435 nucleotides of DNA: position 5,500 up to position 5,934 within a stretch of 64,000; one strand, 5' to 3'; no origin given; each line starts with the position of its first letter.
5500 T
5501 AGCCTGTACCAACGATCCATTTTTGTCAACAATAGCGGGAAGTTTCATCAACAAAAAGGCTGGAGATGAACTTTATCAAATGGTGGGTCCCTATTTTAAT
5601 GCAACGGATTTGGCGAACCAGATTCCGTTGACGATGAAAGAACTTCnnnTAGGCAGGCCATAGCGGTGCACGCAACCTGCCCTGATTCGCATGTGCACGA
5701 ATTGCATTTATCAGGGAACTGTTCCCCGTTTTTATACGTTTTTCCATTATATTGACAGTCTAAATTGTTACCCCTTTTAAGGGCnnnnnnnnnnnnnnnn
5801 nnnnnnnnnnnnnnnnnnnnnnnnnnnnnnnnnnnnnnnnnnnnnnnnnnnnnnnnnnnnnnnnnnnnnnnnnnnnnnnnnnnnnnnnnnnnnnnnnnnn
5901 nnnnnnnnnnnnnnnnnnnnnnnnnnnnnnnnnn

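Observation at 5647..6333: Signal-anchored Cys-rich ectodomain ending in a VWC-like module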

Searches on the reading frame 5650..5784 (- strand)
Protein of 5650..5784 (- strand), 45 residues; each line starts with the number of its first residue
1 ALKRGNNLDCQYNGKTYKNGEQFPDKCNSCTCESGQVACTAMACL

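Call 14: search_solved_structures(query=A2, max_evalue=10, show_alignments=5)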
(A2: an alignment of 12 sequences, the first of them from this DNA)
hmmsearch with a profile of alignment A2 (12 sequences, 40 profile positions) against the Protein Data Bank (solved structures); distinct sequences matched with E-value up to 10: 47.
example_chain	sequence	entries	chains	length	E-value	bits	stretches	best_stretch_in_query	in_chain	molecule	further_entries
10ft_B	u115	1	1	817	5e-09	39.2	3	3-39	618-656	Protein kinase C-binding protein NELL2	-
9pwq_B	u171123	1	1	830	5.4e-09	39.1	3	3-39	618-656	Protein kinase C-binding protein NELL2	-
9oz6_A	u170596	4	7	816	2.7e-08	36.9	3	3-39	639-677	Protein NEL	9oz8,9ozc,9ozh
8qtb_A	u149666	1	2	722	6.6e-08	35.6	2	3-36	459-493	Mucin-5AC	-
8qtv_A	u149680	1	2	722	6.6e-08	35.6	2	3-36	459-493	Mucin-5AC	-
9gvj_A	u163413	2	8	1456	6.8e-07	32.4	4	3-36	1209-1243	Mucin-5AC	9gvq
1kio_A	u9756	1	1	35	2.6e-06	30.5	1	10-39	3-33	SERINE PROTEASE INHIBITOR I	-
8oes_A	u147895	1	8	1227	5.4e-06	29.5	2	3-39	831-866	Mucin-5B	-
6tm2_C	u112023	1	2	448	9.3e-06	28.7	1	2-39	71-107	Mucin-2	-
8oer_C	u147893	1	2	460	1.2e-05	28.4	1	3-39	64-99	Mucin-5B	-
2mhp_A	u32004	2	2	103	1.9e-05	27.8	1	2-39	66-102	von Willebrand factor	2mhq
3tvj_I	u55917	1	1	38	2.3e-05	27.5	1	10-40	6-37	Protease inhibitor SGPI-2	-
7pov_A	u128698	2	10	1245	3.2e-05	27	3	2-39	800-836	Mucin-2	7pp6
7a5o_A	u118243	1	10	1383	3.6e-05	26.9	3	2-39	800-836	Mucin-2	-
7zwh_D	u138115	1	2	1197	4.1e-05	26.7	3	2-39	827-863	von Willebrand factor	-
1gl1_I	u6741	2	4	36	0.00087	22.4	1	14-39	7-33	PROTEASE INHIBITOR LCMI II | PROTEINASE INHIBITOR PMP-C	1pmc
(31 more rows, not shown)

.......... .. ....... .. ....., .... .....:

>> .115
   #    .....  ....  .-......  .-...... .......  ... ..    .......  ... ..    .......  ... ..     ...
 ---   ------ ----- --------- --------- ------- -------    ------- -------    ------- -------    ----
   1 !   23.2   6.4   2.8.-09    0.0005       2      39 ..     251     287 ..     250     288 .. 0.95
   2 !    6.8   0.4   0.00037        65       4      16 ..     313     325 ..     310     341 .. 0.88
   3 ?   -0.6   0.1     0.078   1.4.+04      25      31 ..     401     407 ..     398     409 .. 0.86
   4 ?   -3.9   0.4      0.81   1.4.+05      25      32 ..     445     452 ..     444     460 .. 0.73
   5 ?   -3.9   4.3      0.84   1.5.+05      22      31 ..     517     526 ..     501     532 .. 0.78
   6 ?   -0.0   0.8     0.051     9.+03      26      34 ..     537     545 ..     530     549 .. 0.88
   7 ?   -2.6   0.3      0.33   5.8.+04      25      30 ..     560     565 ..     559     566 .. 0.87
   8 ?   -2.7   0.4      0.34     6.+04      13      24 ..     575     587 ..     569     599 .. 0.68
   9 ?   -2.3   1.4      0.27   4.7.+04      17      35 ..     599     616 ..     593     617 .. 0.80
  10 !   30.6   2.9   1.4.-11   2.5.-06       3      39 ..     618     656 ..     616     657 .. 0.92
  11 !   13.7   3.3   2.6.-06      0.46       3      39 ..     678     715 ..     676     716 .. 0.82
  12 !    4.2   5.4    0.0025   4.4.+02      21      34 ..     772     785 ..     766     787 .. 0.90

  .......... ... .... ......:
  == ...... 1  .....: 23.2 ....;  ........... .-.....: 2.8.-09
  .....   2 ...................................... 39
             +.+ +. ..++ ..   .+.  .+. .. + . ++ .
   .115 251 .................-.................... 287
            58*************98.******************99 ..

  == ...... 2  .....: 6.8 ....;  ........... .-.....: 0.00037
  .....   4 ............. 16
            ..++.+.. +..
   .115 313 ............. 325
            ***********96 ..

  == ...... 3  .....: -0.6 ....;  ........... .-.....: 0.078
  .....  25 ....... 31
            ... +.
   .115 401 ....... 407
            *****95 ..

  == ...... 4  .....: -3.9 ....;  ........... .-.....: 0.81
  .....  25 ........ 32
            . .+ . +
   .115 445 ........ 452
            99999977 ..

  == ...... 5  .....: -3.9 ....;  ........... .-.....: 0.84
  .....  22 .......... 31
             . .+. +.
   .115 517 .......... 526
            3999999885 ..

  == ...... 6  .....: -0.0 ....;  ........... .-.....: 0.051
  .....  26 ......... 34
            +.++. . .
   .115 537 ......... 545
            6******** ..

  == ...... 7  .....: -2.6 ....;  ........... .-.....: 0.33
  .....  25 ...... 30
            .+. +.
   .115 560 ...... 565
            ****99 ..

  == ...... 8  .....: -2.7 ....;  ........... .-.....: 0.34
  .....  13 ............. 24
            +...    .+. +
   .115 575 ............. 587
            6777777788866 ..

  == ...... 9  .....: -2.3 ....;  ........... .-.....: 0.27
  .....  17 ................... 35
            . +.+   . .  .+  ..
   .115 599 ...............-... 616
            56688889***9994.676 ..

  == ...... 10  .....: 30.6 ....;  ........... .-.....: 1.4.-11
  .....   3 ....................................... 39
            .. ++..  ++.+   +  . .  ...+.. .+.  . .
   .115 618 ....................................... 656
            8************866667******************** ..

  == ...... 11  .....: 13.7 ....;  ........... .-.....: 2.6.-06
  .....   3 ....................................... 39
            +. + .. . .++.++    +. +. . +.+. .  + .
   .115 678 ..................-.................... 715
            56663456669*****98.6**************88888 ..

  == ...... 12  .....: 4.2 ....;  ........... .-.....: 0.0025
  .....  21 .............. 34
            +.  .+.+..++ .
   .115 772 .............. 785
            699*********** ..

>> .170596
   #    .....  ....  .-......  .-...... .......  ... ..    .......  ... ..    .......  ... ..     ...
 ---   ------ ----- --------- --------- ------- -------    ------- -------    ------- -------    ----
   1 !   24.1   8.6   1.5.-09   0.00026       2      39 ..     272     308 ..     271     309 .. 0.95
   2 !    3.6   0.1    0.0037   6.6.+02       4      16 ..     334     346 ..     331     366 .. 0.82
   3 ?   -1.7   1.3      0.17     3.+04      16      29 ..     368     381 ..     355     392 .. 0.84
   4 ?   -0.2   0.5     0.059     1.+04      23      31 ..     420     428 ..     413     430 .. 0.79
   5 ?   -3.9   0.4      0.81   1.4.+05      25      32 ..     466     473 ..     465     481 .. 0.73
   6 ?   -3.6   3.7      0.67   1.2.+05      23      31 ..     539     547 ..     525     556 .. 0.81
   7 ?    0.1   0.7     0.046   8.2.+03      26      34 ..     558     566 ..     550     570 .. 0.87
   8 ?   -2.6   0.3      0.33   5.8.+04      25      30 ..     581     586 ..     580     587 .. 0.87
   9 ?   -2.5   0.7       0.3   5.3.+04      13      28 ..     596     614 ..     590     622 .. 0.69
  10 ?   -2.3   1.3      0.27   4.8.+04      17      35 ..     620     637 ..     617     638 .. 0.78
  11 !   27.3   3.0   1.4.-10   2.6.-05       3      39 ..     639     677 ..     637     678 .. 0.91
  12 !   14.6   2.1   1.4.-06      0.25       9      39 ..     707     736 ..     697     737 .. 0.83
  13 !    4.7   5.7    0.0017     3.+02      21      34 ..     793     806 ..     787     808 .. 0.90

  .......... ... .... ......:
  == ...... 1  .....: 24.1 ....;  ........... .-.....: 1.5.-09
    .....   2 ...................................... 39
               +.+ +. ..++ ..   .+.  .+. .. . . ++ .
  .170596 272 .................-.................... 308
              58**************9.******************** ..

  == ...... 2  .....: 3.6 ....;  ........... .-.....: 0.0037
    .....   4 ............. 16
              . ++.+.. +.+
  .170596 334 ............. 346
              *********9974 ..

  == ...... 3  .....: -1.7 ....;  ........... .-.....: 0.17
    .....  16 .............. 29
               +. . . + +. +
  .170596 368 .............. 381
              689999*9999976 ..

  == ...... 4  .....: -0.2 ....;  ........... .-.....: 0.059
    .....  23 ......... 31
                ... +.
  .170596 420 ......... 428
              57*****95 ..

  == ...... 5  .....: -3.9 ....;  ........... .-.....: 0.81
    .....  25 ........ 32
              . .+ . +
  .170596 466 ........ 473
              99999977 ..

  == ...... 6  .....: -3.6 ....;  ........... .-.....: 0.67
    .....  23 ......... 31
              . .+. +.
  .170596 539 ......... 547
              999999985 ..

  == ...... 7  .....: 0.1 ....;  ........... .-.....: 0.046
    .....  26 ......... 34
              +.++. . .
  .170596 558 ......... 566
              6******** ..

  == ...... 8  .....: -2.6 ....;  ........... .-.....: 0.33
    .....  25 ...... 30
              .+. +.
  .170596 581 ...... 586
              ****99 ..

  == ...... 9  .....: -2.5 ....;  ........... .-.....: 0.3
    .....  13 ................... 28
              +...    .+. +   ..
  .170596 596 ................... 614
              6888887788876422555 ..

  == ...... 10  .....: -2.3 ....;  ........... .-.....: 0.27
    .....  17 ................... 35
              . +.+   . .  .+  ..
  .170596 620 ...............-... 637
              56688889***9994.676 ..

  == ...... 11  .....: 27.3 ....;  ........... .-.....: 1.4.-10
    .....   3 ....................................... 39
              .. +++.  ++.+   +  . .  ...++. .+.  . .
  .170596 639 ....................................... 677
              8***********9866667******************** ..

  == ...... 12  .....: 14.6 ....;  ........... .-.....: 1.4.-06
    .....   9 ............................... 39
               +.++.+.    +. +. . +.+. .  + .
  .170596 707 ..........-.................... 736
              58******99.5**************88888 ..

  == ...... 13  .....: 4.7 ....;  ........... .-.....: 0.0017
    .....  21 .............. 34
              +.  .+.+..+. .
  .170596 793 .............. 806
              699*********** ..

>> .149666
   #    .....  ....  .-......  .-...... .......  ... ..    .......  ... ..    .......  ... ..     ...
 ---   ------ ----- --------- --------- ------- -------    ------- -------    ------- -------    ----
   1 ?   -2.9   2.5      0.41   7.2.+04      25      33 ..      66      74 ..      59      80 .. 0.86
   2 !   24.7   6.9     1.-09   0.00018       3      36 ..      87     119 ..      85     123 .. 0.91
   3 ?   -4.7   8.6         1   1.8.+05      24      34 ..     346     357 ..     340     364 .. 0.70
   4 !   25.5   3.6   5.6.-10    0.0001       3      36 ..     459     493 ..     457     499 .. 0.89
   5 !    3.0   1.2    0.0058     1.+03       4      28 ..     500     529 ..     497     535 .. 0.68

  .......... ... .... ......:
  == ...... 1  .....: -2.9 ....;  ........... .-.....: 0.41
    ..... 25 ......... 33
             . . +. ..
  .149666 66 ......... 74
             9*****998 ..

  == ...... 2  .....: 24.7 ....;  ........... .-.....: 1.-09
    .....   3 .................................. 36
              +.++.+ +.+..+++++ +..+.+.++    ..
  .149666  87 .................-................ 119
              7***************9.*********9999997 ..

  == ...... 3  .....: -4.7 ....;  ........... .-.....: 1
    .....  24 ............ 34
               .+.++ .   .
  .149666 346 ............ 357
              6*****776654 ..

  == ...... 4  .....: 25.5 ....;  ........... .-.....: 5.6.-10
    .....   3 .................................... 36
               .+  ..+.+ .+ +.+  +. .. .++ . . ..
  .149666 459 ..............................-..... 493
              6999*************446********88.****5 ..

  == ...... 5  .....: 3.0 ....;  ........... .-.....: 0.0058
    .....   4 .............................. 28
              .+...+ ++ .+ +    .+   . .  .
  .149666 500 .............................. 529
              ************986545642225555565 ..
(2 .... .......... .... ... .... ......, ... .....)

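Call 17: find_homologous_proteins(query=A3, max_evalue=0.001)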
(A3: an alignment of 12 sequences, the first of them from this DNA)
Query A3 (12 sequences) (45 aa, profile of the alignment): 21 proteins with E <= 0.001 among 53 candidates.
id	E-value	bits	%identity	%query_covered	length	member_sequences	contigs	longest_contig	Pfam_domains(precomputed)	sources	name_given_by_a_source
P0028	2.8e-14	71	68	82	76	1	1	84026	PF05375.20,PF23334.2,PF25028.2,PF00093.25,PF23244.2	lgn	-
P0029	5.8e-14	69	66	80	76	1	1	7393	PF05375.20,PF23334.2,PF00093.25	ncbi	-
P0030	6.1e-14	69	65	82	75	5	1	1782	PF05375.20,PF23334.2,PF25028.2,PF00093.25,PF23244.2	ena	-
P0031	7.9e-14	69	65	82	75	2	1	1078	PF05375.20,PF23334.2,PF25028.2,PF00093.25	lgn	-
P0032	1.2e-13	68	63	80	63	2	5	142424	PF05375.20,PF23334.2,PF00093.25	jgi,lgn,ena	-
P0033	1.4e-13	68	67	80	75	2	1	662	PF05375.20,PF23334.2,PF25028.2,PF00093.25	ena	-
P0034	2.2e-13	68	62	82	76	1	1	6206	PF05375.20,PF23334.2,PF25028.2,PF00093.25,PF23244.2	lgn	-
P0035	1.1e-12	65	62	82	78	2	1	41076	PF05375.20,PF23334.2,PF25028.2,PF00093.25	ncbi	-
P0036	2.1e-12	65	62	82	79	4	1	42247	PF05375.20,PF23334.2,PF25028.2,PF00093.25,PF23244.2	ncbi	-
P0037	2.3e-12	64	67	80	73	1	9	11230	PF05375.20,PF23334.2,PF00093.25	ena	-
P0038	3.1e-12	64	63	84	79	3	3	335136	PF05375.20,PF23334.2,PF00093.25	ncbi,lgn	-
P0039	4.6e-12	63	53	78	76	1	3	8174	PF05375.20,PF23334.2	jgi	jgi:hypothetical protein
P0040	7.1e-12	63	55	98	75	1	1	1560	PF05375.20,PF23334.2,PF00093.25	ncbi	-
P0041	1.1e-11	62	57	96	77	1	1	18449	PF05375.20,PF23334.2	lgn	-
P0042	2.2e-11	61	61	78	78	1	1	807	PF05375.20,PF23334.2,PF00093.25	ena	-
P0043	2.9e-11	61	66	78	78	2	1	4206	PF05375.20,PF23334.2,PF00093.25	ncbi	-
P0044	5.3e-10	57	48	98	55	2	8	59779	PF05375.20,PF23334.2,PF25028.2,PF00093.25,PF23244.2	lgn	-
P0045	2.9e-9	54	47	98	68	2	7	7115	PF05375.20,PF23334.2,PF00093.25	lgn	-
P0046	2.3e-7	48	43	87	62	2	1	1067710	PF05375.20,PF23334.2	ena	-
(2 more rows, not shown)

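Call 21: find_related_loci(query=A4, collection=genome_contigs, flank=4000)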
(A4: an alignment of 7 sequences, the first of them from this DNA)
Query A4 (45 aa) in genome_contigs; peptide patterns used: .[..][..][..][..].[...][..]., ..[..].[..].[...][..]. (x = any residue, [..] = any of these).
352 stretches matched a pattern; 49 encode a relative of the query (tblastn E <= 1e-3); 49 distinct loci.
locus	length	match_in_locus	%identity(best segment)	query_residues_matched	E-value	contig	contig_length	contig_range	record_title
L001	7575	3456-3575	68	6-45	4e-18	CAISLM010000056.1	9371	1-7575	Candidatus Collierbacteria bacterium isolate AM-lipid-02-D9_bin-0599 genome assembly, contig: bin-0599:56/98, whole geno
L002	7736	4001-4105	77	10-44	4e-16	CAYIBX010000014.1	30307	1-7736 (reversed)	MAG TPA_asm: uncultured Gammaproteobacteria bacterium isolate ERP119705_co18_370 genome assembly, contig: NODE_1733_leng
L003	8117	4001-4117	77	7-44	6e-16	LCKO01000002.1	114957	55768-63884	MAG: Candidatus Collierbacteria bacterium GW2011_GWB2_45_17 UX01_C0002, whole genome shotgun sequence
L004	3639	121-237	64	8-44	2e-15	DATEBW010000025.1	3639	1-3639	MAG TPA_asm: Patescibacteria group bacterium isolate SMAG_U8255 k141_306983, whole genome shotgun sequence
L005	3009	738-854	64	8-44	3e-15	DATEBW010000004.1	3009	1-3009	MAG TPA_asm: Patescibacteria group bacterium isolate SMAG_U8255 k141_2359316, whole genome shotgun sequence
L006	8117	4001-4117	64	8-44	1e-14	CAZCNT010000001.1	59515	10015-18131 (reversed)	MAG TPA_asm: uncultured Gammaproteobacteria bacterium isolate SRP050083_co1_418 genome assembly, contig: NODE_109_length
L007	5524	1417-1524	67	9-44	4e-14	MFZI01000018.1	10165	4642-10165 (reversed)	MAG: Candidatus Roizmanbacteria bacterium RIFCSPHIGHO2_01_FULL_39_8 rifcsphigho2_01_scaffold_17897, whole genome shotgun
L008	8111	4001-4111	65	8-44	6e-14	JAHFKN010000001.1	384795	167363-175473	MAG: Candidatus Gottesmanbacteria bacterium isolate nzgw410 NODE_16_length_384796_cov_19.669238, whole genome shotgun se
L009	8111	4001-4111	62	8-44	2e-13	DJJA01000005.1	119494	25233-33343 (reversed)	MAG TPA_asm: Candidatus Gottesmanbacteria bacterium UBA6580 UBA6580_contig_245, whole genome shotgun sequence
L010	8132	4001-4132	50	1-44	2e-13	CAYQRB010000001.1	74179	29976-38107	MAG TPA_asm: uncultured Candidatus Saccharibacteria bacterium isolate SRP329715_co1_408 genome assembly, contig: NODE_38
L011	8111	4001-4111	62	8-44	3e-13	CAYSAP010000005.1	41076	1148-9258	MAG TPA_asm: uncultured Gammaproteobacteria bacterium isolate SRP090828_co2_19 genome assembly, contig: NODE_323_length_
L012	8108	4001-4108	67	9-44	3e-13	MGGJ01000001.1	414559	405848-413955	MAG: Candidatus Woesebacteria bacterium RIFCSPHIGHO2_01_FULL_39_32 rifcsphigho2_01_scaffold_107, whole genome shotgun se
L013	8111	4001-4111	65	8-44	5e-13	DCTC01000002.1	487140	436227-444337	MAG TPA_asm: Candidatus Roizmanbacteria bacterium UBA1450 UBA1450_contig_899, whole genome shotgun sequence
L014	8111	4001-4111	62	8-44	1e-12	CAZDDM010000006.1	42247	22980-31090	MAG TPA_asm: uncultured Gammaproteobacteria bacterium isolate SRP093185_co1_196 genome assembly, contig: NODE_381_length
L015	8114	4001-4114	68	9-44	2e-12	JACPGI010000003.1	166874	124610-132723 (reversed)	MAG: candidate division WWE3 bacterium isolate NC_groundwater_383_Ag_B-0.1um_36_13 GD18-4_B1_scaffold_430481, whole geno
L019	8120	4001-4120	60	7-44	2e-11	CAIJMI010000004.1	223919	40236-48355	Candidatus Gottesmanbacteria bacterium isolate LaPlata-b_bin-0620 genome assembly, contig: bin-0620:4/5, whole genome sh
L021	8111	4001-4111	68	10-44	2e-11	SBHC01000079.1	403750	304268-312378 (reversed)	MAG: Deltaproteobacteria bacterium isolate M3003 scaffold_2_1, whole genome shotgun sequence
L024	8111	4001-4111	62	10-44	9e-11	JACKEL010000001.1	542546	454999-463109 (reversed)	MAG: Myxococcales bacterium isolate HK-STAS-MYXO-32 HK-STAS-MYXO-32_1, whole genome shotgun sequence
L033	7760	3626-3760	42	3-45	1e-8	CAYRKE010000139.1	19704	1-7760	MAG TPA_asm: uncultured Polyangiaceae bacterium isolate SRP192927_co6_516 genome assembly, contig: NODE_5995_length_1970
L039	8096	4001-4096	44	13-44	6e-7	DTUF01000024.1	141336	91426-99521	MAG TPA_asm: Candidatus Poseidoniales archaeon isolate UWMA-0098 NODE_27_length_141336_cov_13.662035, whole genome shotg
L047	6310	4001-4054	67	27-44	1e-4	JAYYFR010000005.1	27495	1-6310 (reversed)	MAG: Bacteroidota bacterium isolate XS_MAG9 XS_MAG9_0005, whole genome shotgun sequence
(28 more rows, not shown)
